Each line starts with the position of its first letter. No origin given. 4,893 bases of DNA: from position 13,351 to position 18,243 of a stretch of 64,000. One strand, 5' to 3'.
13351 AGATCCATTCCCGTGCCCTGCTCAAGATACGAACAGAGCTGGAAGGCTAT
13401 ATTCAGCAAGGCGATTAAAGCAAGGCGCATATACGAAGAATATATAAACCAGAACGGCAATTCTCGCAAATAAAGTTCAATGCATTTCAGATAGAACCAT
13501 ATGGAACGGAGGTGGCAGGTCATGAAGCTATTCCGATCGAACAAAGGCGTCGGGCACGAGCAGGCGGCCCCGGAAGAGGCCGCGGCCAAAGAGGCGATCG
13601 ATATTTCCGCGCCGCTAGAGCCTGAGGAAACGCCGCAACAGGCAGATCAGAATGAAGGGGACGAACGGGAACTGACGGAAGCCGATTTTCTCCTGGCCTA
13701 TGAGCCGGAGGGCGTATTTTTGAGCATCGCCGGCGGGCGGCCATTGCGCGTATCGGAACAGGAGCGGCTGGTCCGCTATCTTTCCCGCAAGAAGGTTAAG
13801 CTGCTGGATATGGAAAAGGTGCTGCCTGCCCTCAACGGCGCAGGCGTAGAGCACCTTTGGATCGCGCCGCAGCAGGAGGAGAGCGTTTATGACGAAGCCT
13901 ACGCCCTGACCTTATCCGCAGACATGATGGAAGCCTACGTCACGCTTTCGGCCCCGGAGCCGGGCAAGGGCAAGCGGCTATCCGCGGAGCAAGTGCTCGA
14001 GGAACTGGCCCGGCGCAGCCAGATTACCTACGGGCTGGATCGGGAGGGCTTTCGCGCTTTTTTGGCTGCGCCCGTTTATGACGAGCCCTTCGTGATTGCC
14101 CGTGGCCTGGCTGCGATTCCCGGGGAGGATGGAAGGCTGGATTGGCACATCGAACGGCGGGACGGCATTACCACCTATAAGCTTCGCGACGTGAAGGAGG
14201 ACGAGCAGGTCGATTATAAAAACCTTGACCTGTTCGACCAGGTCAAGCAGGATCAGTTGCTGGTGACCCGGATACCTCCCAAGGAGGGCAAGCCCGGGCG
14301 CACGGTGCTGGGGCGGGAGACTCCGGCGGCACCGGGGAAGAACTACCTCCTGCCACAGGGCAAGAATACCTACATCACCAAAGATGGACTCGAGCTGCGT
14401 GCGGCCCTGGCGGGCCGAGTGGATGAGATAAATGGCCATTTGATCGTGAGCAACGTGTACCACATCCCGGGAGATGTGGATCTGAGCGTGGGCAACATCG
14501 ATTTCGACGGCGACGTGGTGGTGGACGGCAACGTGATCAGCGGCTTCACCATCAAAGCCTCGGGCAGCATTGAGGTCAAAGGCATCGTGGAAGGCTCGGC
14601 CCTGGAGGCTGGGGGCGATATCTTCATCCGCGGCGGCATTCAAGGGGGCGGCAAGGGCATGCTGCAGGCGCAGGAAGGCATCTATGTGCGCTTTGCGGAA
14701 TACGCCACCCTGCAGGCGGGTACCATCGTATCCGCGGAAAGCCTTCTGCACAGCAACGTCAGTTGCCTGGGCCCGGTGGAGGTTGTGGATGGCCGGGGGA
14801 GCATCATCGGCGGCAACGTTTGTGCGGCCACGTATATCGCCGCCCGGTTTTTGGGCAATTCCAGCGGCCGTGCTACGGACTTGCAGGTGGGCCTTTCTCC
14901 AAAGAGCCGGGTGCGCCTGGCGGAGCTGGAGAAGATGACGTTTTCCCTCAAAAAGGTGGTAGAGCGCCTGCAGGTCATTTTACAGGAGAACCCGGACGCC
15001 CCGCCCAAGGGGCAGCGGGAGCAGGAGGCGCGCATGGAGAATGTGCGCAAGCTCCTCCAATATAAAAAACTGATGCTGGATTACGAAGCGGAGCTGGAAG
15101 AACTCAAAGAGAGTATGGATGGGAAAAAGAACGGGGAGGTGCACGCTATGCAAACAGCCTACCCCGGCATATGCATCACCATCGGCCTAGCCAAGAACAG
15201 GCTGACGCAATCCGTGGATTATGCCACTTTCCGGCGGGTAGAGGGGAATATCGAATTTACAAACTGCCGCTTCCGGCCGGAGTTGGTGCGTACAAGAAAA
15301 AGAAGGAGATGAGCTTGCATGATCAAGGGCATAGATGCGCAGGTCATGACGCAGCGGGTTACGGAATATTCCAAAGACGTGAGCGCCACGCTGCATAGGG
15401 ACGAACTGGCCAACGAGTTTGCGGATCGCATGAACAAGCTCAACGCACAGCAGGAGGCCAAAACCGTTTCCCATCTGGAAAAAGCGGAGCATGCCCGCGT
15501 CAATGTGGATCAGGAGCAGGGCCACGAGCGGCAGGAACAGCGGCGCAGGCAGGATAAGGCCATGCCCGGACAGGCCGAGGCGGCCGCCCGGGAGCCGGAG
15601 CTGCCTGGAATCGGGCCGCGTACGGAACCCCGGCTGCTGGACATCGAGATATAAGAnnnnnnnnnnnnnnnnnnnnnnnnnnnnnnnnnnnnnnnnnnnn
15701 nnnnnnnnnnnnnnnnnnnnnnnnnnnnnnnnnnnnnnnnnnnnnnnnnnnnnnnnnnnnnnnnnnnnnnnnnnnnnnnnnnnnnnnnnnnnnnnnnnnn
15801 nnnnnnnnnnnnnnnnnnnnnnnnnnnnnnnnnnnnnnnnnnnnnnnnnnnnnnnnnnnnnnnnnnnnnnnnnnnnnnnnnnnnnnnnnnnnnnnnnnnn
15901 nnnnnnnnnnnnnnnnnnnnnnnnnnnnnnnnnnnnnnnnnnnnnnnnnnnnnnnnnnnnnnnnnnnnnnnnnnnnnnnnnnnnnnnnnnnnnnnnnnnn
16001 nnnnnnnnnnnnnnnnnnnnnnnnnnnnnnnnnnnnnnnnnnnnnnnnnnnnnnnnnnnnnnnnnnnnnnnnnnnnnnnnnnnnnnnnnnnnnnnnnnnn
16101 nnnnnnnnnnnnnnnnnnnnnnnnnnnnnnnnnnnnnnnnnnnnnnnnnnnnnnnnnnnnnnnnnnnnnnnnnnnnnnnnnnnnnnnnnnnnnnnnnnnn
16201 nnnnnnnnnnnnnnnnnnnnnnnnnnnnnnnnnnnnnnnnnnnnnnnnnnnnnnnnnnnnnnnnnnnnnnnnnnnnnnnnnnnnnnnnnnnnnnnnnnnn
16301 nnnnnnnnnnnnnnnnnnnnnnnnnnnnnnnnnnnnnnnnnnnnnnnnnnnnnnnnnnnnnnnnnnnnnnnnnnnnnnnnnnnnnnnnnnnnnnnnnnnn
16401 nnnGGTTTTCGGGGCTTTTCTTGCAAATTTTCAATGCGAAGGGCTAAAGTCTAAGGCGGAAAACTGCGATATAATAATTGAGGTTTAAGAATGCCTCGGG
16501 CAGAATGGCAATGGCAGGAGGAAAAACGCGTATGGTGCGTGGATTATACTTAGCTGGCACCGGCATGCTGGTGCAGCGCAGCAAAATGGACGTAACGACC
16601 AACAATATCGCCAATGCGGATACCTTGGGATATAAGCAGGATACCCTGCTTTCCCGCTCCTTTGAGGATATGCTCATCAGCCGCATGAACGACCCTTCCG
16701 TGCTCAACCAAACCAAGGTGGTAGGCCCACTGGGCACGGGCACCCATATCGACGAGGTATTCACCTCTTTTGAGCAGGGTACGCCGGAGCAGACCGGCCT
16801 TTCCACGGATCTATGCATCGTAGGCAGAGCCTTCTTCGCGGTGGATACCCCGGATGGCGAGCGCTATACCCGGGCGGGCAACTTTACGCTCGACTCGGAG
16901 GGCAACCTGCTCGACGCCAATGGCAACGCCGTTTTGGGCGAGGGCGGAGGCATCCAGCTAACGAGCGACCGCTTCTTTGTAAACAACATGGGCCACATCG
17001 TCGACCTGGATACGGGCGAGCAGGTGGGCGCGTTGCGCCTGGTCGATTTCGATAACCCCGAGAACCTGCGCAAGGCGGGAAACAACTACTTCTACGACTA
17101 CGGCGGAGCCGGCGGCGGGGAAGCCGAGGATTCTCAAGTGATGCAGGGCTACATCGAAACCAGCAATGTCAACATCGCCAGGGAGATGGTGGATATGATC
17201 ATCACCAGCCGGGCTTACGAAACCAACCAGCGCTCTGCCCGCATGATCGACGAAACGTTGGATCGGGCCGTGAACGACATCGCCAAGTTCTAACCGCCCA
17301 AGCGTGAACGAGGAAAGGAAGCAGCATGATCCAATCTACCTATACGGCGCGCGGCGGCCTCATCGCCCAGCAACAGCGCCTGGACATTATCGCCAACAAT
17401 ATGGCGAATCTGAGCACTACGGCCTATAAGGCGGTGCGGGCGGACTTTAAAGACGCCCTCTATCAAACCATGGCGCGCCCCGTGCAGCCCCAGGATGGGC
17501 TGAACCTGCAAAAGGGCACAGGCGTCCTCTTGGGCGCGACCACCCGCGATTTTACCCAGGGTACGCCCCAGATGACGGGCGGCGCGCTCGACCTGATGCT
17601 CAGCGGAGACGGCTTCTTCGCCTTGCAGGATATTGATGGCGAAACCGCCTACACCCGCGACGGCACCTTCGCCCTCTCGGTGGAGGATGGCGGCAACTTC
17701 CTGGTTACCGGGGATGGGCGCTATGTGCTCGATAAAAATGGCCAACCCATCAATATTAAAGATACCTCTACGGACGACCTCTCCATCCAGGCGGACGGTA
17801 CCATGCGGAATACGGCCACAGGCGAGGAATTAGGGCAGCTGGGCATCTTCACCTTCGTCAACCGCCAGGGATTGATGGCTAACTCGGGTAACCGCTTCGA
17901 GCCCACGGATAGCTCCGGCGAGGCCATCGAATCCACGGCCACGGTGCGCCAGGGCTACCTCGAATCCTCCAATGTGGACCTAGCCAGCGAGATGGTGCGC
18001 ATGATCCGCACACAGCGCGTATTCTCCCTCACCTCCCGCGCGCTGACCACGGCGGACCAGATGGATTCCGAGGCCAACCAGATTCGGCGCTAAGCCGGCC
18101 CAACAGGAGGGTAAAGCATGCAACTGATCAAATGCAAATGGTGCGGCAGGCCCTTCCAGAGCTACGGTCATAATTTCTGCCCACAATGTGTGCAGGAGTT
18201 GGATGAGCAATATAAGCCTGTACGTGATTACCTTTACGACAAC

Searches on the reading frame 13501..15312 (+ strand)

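Call 81: search_protein_families(library=pfam, proteins=[window:13501-15312:+], max_evalue=0.000001)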
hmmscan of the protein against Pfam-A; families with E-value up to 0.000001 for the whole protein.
window:13501-15312:+ (603 aa): 2 families
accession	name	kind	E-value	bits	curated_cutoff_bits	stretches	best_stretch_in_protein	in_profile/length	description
PF03961.19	FapA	-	9.8e-66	222.6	31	1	318-584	1-272/272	Flagellar Assembly Protein A beta solenoid domain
PF20250.3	FapA_N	-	2.8e-42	144.5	27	1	135-311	2-177/178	Flagellar Assembly Protein A N-terminal region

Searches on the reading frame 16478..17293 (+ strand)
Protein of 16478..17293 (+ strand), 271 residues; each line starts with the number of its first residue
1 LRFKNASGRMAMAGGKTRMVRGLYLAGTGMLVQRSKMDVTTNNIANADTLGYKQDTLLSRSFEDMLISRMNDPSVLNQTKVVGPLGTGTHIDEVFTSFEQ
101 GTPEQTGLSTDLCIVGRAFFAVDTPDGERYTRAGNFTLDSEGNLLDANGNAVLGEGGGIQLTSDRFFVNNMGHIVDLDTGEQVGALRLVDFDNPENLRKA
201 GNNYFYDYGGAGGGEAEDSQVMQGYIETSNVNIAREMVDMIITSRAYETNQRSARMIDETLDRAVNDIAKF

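Call 81: search_protein_families(library=pfam, proteins=[window:16478-17293:+], max_evalue=0.000001)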
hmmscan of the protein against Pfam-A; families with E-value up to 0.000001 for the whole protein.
window:16478-17293:+ (271 aa): 3 families
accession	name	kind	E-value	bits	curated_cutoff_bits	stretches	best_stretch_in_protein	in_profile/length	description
PF06429.18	Flg_bbr_C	-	9.2e-15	54.3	23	1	222-266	1-45/46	Flagellar basal body rod FlgEFG protein C-terminal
PF22692.1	LlgE_F_G_D1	-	9.6e-12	45.3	27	1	114-163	2-49/64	Flagellar hook protein FlgE/F/G D1 domain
PF00460.25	Flg_bb_rod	-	4.2e-09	36.6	20.7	1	23-53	1-31/31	Flagella basal body rod protein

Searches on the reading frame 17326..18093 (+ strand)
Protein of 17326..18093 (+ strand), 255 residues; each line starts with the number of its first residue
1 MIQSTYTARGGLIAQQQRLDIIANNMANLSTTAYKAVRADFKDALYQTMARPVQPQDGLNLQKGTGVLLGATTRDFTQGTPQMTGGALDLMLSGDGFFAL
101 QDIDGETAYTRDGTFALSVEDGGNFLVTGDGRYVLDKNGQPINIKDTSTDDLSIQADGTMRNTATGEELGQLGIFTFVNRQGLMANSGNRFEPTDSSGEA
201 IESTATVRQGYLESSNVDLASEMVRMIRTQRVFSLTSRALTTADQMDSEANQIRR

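Call 81: search_protein_families(library=pfam, proteins=[window:17326-18093:+], max_evalue=0.000001)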
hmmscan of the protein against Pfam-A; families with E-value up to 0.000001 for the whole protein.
window:17326-18093:+ (255 aa): 3 families
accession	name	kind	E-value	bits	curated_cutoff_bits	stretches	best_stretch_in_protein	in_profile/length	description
PF06429.18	Flg_bbr_C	-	1.4e-17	63.4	23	1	208-253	1-46/46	Flagellar basal body rod FlgEFG protein C-terminal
PF22692.1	LlgE_F_G_D1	-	3.2e-14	53.3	27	1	92-159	2-61/64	Flagellar hook protein FlgE/F/G D1 domain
PF00460.25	Flg_bb_rod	-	1.3e-10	41.5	20.7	1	6-35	2-31/31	Flagella basal body rod protein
